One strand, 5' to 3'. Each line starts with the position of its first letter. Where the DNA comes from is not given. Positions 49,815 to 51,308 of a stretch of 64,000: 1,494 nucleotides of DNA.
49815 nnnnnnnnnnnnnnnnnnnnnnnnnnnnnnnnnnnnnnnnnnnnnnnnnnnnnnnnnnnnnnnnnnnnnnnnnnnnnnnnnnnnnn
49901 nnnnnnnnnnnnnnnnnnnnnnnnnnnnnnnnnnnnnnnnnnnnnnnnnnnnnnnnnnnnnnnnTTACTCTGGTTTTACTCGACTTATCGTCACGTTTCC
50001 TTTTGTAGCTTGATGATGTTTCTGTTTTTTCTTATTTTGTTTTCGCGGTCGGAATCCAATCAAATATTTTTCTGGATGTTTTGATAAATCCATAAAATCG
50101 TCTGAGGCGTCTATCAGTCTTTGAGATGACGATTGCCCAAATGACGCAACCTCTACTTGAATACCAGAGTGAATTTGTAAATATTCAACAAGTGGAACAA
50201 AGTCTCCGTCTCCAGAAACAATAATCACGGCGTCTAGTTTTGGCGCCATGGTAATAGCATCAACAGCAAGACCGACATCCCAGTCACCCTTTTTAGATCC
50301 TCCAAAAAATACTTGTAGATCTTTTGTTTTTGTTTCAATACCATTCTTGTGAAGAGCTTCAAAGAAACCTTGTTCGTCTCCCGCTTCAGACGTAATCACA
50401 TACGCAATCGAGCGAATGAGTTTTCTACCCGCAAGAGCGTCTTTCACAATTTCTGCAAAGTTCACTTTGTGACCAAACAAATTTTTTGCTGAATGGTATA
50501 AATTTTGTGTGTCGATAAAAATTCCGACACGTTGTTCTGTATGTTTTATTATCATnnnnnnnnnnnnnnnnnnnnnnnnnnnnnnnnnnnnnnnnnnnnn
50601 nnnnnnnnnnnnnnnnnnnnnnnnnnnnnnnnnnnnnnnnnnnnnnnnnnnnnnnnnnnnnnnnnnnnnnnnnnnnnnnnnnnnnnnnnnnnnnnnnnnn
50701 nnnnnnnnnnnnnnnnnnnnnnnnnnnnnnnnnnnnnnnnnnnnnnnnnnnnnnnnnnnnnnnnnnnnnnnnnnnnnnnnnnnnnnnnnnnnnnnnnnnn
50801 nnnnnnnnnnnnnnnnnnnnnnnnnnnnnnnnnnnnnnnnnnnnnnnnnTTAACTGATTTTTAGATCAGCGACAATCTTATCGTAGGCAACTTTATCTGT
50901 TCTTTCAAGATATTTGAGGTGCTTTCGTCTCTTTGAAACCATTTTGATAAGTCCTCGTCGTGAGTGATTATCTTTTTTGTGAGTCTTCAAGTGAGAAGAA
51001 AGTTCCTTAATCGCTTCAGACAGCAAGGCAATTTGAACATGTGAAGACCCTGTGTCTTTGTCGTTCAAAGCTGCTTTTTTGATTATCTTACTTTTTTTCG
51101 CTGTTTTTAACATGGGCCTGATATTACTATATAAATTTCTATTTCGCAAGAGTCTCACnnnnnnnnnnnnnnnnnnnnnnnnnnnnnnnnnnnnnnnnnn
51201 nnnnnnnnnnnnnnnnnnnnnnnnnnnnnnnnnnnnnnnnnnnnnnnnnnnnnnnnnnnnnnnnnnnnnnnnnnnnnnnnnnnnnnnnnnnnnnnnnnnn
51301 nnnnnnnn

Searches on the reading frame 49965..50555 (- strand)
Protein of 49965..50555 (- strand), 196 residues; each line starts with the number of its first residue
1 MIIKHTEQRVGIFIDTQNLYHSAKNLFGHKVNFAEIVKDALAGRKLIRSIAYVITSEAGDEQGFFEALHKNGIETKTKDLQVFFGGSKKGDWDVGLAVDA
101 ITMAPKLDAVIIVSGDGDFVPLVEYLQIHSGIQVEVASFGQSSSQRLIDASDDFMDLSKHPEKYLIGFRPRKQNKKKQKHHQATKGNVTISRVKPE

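Call 3: search_protein_families(library=pfam, proteins=[window:49965-50555:-], max_evalue=0.1)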
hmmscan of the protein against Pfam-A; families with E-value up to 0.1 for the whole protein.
window:49965-50555:- (196 aa): 1 family
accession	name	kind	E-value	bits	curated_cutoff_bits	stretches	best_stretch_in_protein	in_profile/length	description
PF01936.24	NYN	-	5e-35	121.6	24.2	1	9-157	1-144/145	NYN domain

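Call 4: search_protein_families(library=padloc, proteins=[window:49965-50555:-], max_evalue=0.1)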
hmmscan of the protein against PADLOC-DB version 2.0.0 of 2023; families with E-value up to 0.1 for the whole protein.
window:49965-50555:- (196 aa): 2 families
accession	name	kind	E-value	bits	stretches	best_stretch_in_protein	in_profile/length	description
PDLC01154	NYN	-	1.8e-12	45.2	1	91-158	231-296/310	"LabA-like protein, NYN family nuclease"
PDLC04163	HEC-09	-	0.00015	19.5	1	93-158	107-175/203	-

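Call 5: search_protein_families(library=ncbifam, proteins=[window:49965-50555:-], max_evalue=0.1)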
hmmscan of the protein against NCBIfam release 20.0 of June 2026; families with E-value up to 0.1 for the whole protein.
window:49965-50555:- (196 aa): 1 family
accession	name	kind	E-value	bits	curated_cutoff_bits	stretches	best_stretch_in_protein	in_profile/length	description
TIGR00288.1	TIGR00288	hypoth_equivalog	0.0014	18.5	178.45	1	88-125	85-124/160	TIGR00288 family NYN domain-containing protein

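Call 23: find_homologous_proteins(query=window:49965-50555:-)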
Query window:49965-50555:- (196 aa): 8000 proteins with E <= 0.001 among 8000 candidates; the best 120 are listed.
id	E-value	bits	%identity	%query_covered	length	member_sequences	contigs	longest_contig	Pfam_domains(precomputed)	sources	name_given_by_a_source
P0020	9.8e-113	392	90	100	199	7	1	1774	PF01936.25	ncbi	-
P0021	9.4e-108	376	88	100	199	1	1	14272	PF01936.25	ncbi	-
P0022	3.5e-107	374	87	100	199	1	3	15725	PF01936.25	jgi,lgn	jgi:uncharacterized LabA/DUF88 family protein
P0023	6.8e-106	370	86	100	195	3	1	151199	PF01936.25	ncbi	ncbi:MAG: NYN domain-containing protein [Candidatus Paceibacterota bacterium]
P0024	6.0e-105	367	88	98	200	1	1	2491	PF01936.25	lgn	-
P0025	1.3e-103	363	85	100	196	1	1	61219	PF01936.25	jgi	jgi:uncharacterized LabA/DUF88 family protein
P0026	2.2e-101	355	83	100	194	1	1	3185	PF01936.25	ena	-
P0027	2.7e-101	355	85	100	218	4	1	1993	PF01936.25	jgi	-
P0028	7.9e-99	347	82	100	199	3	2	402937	PF01936.25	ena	-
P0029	2.6e-98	345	79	98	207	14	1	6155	PF01936.25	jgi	-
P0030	8.4e-98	344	84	98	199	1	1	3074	PF01936.25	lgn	-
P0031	2.3e-97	342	80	98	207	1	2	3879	PF01936.25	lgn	-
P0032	2.6e-97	342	76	100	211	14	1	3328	PF01936.25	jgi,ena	-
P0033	1.8e-96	339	79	100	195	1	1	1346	PF01936.25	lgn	-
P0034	1.3e-94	333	77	100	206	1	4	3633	PF01936.25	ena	-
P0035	4.3e-94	332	79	100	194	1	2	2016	PF01936.25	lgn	-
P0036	1.1e-93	330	77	99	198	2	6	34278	PF01936.25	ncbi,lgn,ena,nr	ncbi:MAG: NYN domain-containing protein [Bacteroidetes bacterium]|nr:NYN domain-containing protein [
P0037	4.0e-93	328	75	99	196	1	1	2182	PF01936.25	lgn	-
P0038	1.5e-92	327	76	99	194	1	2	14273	PF01936.25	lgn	-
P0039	5.6e-92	325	77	99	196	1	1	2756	PF01936.25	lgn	-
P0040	6.4e-92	324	74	99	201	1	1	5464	PF01936.25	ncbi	-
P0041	1.6e-91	323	75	99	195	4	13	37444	PF01936.25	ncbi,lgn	-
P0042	2.4e-91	323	83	85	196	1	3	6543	PF01936.25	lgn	-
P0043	5.2e-91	321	73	99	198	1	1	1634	PF01936.25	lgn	-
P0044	6.4e-91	321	74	99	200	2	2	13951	PF01936.25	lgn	-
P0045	6.5e-91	321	75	99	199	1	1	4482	PF01936.25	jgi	jgi:uncharacterized LabA/DUF88 family protein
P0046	1.9e-90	320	81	91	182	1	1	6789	PF01936.25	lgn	-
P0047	2.9e-90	319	74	99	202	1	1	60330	PF01936.25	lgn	-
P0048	5.5e-90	318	73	99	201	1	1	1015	PF01936.25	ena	-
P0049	7.1e-90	318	77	92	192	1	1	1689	PF01936.25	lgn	-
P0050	1.3e-89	317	82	86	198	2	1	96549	PF01936.25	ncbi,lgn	-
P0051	1.9e-88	313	72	99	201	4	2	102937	PF01936.25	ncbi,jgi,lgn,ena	jgi:uncharacterized LabA/DUF88 family protein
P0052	2.0e-88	313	71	99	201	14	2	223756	PF01936.25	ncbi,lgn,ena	-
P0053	4.5e-88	312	72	99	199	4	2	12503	PF01936.25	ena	-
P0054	7.1e-88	311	72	99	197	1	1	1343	PF01936.25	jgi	jgi:uncharacterized LabA/DUF88 family protein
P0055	1.0e-87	311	72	99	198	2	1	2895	PF01936.25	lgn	-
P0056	5.4e-87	308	71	99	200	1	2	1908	PF01936.25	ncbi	-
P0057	8.4e-87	308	72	99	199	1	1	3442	PF01936.25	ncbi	-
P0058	1.2e-86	307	70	99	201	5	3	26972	PF01936.25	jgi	jgi:uncharacterized LabA/DUF88 family protein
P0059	1.6e-86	307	71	99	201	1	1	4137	PF01936.25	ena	-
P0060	2.2e-86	306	72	99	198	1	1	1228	PF01936.25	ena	-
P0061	2.5e-86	306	72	99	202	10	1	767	PF01936.25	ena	-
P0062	2.7e-86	306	71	99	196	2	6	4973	PF01936.25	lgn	-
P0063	5.5e-86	305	71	99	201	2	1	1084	PF01936.25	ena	-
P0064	7.9e-86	305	70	99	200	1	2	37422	PF01936.25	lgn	-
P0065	2.7e-85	303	83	85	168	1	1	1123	PF01936.25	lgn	-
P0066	7.1e-85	301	83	85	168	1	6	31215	PF01936.25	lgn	-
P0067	9.8e-85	301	83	85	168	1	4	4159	PF01936.25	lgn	-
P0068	1.3e-84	301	83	85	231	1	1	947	PF01936.25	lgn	-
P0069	1.4e-84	301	82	85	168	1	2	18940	PF01936.25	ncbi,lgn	-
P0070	3.7e-84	299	68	99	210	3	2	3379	PF01936.25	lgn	-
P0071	3.8e-84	299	83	85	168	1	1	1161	PF01936.25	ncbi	-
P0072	3.9e-84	299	74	90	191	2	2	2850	PF01936.25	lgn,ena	-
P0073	6.9e-84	298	82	85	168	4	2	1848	PF01936.25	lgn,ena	-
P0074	8.8e-84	298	81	85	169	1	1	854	PF01936.25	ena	-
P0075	1.5e-83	297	80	86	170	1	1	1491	PF01936.25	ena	-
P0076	3.2e-83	296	81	86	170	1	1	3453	PF01936.25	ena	-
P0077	3.4e-83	296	82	85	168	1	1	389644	PF01936.25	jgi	jgi:uncharacterized LabA/DUF88 family protein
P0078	3.5e-83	296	81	85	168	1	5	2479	PF01936.25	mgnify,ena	mgnify:FL=1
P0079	3.7e-83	296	78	87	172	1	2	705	PF01936.25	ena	-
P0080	4.7e-83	296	81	85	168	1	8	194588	PF01936.25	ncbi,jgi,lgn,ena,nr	ncbi:MAG: NYN domain-containing protein [Candidatus Pacebacteria bacterium]|jgi:uncharacterized LabA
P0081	9.3e-83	295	79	86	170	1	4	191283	PF01936.25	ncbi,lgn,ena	-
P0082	1.3e-82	294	81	85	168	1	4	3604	PF01936.25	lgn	-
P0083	1.5e-82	294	77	88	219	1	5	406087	PF01936.25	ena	-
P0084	3.3e-82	293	81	85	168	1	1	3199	PF01936.25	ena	-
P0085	3.4e-82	293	79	86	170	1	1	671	PF01936.25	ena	-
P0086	6.3e-82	292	80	86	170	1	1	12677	PF01936.25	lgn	-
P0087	9.2e-82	291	79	84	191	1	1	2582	PF01936.25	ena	-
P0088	9.7e-82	291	79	86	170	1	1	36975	PF01936.25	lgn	-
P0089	9.8e-82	291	80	85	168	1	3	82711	PF01936.25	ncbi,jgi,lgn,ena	jgi:uncharacterized LabA/DUF88 family protein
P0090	1.2e-81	291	77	86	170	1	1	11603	PF01936.25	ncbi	-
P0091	1.8e-81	290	79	86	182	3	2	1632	PF01936.25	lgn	-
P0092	2.2e-81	290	78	85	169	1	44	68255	PF01936.25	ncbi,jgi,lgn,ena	jgi:uncharacterized LabA/DUF88 family protein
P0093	2.5e-81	290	73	85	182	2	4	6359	PF01936.25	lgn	-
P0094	2.6e-81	290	71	94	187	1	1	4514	PF01936.25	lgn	-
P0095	3.6e-81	289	76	90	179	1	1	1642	PF01936.25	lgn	-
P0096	3.7e-81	289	68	99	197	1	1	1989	PF01936.25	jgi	jgi:uncharacterized protein (TIGR00288 family)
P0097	3.9e-81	289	79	86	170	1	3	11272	PF01936.25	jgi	jgi:uncharacterized LabA/DUF88 family protein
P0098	4.1e-81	289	78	86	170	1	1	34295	PF01936.25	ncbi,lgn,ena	-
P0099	4.2e-81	289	76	87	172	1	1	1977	PF01936.25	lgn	-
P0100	6.3e-81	289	78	87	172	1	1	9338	PF01936.25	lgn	-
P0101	6.7e-81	289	78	86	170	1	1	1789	PF01936.25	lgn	-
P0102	7.7e-81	288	78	85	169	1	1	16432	PF01936.25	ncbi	-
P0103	8.3e-81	288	76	85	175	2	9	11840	PF01936.25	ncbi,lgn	-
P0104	8.9e-81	288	79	86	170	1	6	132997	PF01936.25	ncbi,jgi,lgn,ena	jgi:uncharacterized LabA/DUF88 family protein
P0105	1.1e-80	288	77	86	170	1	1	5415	PF01936.25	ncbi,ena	-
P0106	1.2e-80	288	79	86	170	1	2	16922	PF01936.25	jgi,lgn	jgi:uncharacterized LabA/DUF88 family protein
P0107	1.2e-80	288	74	90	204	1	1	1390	PF01936.25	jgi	-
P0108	1.5e-80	287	74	87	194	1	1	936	PF01936.25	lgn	-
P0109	1.7e-80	287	72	94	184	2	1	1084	PF01936.25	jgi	-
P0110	1.8e-80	287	72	90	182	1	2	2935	PF01936.25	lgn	-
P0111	2.1e-80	287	74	89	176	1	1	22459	PF01936.25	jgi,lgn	jgi:uncharacterized LabA/DUF88 family protein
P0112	2.2e-80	287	68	99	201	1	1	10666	PF01936.25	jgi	jgi:uncharacterized LabA/DUF88 family protein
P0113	2.3e-80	287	76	86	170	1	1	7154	PF01936.25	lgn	-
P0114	2.4e-80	287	78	85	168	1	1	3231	PF01936.25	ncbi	-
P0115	2.4e-80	287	78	86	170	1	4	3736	PF01936.25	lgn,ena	-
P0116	2.5e-80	287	80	85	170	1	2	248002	PF01936.25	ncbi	-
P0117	2.6e-80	287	77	86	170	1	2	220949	PF01936.25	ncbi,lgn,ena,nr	ncbi:MAG: hypothetical protein G01um101424_144 [Parcubacteria group bacterium Gr01-1014_24]|nr:MAG: 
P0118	3.1e-80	286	72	89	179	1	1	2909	PF01936.25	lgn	-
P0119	3.3e-80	286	73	88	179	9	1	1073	PF01936.25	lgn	-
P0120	3.4e-80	286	77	86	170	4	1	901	PF01936.25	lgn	-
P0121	4.0e-80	286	73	89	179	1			PF01936.25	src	-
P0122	4.4e-80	286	70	92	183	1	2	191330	PF01936.25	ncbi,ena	-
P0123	4.6e-80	286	73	92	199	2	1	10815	PF01936.25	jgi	jgi:uncharacterized LabA/DUF88 family protein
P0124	5.9e-80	285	77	85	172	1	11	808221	PF01936.25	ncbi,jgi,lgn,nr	ncbi:NYN domain-containing protein [Candidatus Nomurabacteria bacterium]|jgi:uncharacterized LabA/DU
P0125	6.1e-80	285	70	93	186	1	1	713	PF01936.25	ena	-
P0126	6.3e-80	285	76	88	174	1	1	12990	PF01936.25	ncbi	-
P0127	6.9e-80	285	70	91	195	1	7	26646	PF01936.25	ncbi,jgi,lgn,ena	jgi:uncharacterized LabA/DUF88 family protein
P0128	7.2e-80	285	69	93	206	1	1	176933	PF01936.25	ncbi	-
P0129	7.6e-80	285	72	90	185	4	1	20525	PF01936.25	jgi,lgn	-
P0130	7.7e-80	285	80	84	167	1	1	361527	PF01936.25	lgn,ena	-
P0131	8.6e-80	285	79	86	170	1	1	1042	PF01936.25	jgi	-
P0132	9.5e-80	285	66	99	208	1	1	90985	PF01936.25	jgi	jgi:uncharacterized protein (TIGR00288 family)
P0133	9.6e-80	285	78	86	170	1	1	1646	PF01936.25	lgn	-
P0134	1.1e-79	285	74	86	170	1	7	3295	PF01936.25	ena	-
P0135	1.1e-79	284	69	94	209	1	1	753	PF01936.25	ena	-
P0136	1.2e-79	284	71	91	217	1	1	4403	PF01936.25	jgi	-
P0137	1.2e-79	284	70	97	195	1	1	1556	PF01936.25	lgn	-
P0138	1.7e-79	284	76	86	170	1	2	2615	PF01936.25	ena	-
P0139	1.8e-79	284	78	85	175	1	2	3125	PF01936.25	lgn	-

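Call 24: find_encoding_contigs(protein=P0023, flank=4000, max_places=1)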
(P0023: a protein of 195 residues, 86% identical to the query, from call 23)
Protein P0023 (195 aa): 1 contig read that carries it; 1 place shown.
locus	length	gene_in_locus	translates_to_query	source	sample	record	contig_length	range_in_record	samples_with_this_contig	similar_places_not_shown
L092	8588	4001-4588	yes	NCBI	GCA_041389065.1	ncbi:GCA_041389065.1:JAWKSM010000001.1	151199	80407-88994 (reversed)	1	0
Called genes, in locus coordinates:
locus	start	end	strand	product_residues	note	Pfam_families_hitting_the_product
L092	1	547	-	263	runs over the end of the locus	PF03372:Exo_endo_phos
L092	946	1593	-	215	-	PF02353:CMAS, PF01209:Ubie_methyltran, PF13489:Methyltransf_23, PF13847:Methyltransf_31, PF08241:Methyltransf_11, PF08242:Methyltransf_12, PF13649:Methyltransf_25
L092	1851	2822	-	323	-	PF13102:Phage_int_SAM_5, PF02899:Phage_int_SAM_1, PF13495:Phage_int_SAM_4 (faint), PF00589:Phage_integrase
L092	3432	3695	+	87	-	PF00312:Ribosomal_S15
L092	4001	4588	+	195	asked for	PF01936:NYN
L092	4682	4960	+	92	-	-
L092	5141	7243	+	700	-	PF01138:RNase_PH, PF07650:KH_2 (faint), PF00013:KH_1, PF00575:S1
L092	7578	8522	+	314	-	-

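Call 25: find_encoding_contigs(protein=P0028, flank=4000, max_places=1)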
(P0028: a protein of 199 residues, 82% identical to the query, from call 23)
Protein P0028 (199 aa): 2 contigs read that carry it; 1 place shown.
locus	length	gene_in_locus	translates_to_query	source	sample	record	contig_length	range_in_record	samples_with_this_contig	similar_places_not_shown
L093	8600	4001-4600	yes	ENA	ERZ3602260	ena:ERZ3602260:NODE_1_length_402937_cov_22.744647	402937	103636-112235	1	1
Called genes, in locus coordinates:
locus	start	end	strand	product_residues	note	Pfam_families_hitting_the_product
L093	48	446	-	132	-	PF01219:DAGK_prokar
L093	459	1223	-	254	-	PF03372:Exo_endo_phos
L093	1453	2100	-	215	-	PF02353:CMAS, PF03848:TehB (weak), PF01209:Ubie_methyltran, PF13489:Methyltransf_23, PF13847:Methyltransf_31, PF08241:Methyltransf_11, PF08242:Methyltransf_12, PF13649:Methyltransf_25, +1 more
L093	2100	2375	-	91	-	-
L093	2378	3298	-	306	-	PF02899:Phage_int_SAM_1, PF13102:Phage_int_SAM_5 (weak), PF13495:Phage_int_SAM_4, PF00589:Phage_integrase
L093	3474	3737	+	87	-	PF00312:Ribosomal_S15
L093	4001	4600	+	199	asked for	PF01936:NYN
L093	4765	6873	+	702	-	PF01138:RNase_PH, PF00013:KH_1, PF00575:S1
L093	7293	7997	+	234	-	-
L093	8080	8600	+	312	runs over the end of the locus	-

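Call 26: find_encoding_contigs(protein=P0021, flank=4000, max_places=1)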
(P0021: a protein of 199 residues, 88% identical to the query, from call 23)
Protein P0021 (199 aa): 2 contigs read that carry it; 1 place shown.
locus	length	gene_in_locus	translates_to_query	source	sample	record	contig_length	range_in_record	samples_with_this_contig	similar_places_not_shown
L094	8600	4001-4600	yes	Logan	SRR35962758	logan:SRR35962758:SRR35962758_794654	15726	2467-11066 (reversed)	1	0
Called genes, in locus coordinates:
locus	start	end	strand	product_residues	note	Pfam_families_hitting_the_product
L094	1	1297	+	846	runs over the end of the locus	PF00912:Transgly, PF00905:Transpeptidase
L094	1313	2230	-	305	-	PF02899:Phage_int_SAM_1, PF13102:Phage_int_SAM_5 (weak), PF13495:Phage_int_SAM_4, PF00589:Phage_integrase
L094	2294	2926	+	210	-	-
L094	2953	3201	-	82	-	-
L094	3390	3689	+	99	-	PF00312:Ribosomal_S15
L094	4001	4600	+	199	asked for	PF01936:NYN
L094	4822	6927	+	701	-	PF01138:RNase_PH, PF00013:KH_1, PF00575:S1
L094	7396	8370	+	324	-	PF00579:tRNA-synt_1b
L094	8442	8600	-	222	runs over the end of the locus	PF04264:YceI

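Call 38: search_solved_structures(query=window:49965-50555:-, max_evalue=0.01, show_alignments=2)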
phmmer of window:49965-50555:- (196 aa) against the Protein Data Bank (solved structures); distinct sequences matched with E-value up to 0.01: 1.
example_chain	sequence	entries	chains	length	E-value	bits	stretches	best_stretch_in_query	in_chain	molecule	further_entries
2qip_A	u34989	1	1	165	3.7e-24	88.8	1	7-157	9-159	Protein of unknown function VPA0982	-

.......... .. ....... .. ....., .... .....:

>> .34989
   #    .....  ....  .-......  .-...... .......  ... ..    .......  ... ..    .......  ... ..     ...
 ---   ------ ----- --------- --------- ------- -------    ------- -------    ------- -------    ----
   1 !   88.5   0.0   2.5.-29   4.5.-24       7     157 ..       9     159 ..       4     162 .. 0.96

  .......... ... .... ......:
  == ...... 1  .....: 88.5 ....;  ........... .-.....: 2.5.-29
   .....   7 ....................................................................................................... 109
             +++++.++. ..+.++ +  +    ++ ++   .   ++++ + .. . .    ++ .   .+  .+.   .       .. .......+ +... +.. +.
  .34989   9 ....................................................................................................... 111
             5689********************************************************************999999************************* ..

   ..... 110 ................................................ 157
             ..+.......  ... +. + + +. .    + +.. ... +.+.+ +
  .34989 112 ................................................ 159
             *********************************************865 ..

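Call 55: search_protein_families(library=phrogs, proteins=[window:49965-50555:-], max_evalue=0.1)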
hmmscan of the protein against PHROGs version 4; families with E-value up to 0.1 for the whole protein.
window:49965-50555:- (196 aa): 1 family
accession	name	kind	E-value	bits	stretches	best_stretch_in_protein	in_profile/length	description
phrog_5783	-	unknown function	0.00011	22.8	1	88-154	152-217/246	-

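Call 70: find_encoding_contigs(protein=P0020, flank=4000, max_places=2)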
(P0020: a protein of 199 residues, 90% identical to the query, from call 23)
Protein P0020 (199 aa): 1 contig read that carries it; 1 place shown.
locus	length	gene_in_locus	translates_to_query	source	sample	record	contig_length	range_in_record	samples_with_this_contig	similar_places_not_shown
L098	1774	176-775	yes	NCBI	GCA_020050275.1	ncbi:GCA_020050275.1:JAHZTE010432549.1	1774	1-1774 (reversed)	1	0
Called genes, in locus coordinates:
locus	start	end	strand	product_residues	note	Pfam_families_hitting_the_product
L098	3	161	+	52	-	?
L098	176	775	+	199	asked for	PF01936:NYN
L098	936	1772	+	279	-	?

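Call 71: find_encoding_contigs(protein=P0025, flank=4000, max_places=1)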
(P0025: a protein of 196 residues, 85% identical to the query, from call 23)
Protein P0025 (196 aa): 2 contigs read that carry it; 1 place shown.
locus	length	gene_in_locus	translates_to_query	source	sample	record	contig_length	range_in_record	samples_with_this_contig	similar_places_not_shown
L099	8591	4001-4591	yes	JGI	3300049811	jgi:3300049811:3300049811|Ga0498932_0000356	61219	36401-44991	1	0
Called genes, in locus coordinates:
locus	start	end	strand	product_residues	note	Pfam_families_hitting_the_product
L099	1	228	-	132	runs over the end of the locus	PF01219:DAGK_prokar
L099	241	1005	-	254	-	PF03372:Exo_endo_phos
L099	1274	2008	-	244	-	PF02353:CMAS, PF03848:TehB (weak), PF01209:Ubie_methyltran, PF13489:Methyltransf_23, PF13847:Methyltransf_31, PF08241:Methyltransf_11, PF08242:Methyltransf_12, PF13649:Methyltransf_25, +1 more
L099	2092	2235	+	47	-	-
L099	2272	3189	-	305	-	PF02899:Phage_int_SAM_1, PF13102:Phage_int_SAM_5 (weak), PF13495:Phage_int_SAM_4, PF00589:Phage_integrase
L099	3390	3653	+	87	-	PF00312:Ribosomal_S15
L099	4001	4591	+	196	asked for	PF01936:NYN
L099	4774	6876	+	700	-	PF01138:RNase_PH, PF00013:KH_1, PF00575:S1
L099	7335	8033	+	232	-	-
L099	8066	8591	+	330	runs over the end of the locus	-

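Call 85: search_protein_families(library=pfam, proteins=[L092:4682-4960:+], max_evalue=0.001)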
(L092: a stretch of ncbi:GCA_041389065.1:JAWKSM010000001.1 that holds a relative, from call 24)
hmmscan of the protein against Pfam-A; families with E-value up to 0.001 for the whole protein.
L092:4682-4960:+ (92 aa): 0 families

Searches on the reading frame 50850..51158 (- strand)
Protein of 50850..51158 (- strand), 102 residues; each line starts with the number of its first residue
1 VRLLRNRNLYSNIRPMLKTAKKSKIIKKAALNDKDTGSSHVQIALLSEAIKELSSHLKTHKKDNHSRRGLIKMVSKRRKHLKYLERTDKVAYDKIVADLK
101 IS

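Call 3: search_protein_families(library=pfam, proteins=[window:50850-51158:-], max_evalue=0.1)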
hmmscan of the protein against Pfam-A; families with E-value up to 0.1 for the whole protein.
window:50850-51158:- (102 aa): 2 families
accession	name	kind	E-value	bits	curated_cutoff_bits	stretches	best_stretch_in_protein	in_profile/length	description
PF00312.27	Ribosomal_S15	-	3.4e-29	101.3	31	1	22-101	1-80/81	Ribosomal protein S15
PF10392.15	COG5_N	-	0.04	14.6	31.2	1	24-85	16-75/132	Conserved oligomeric Golgi complex subunit 5, N-terminal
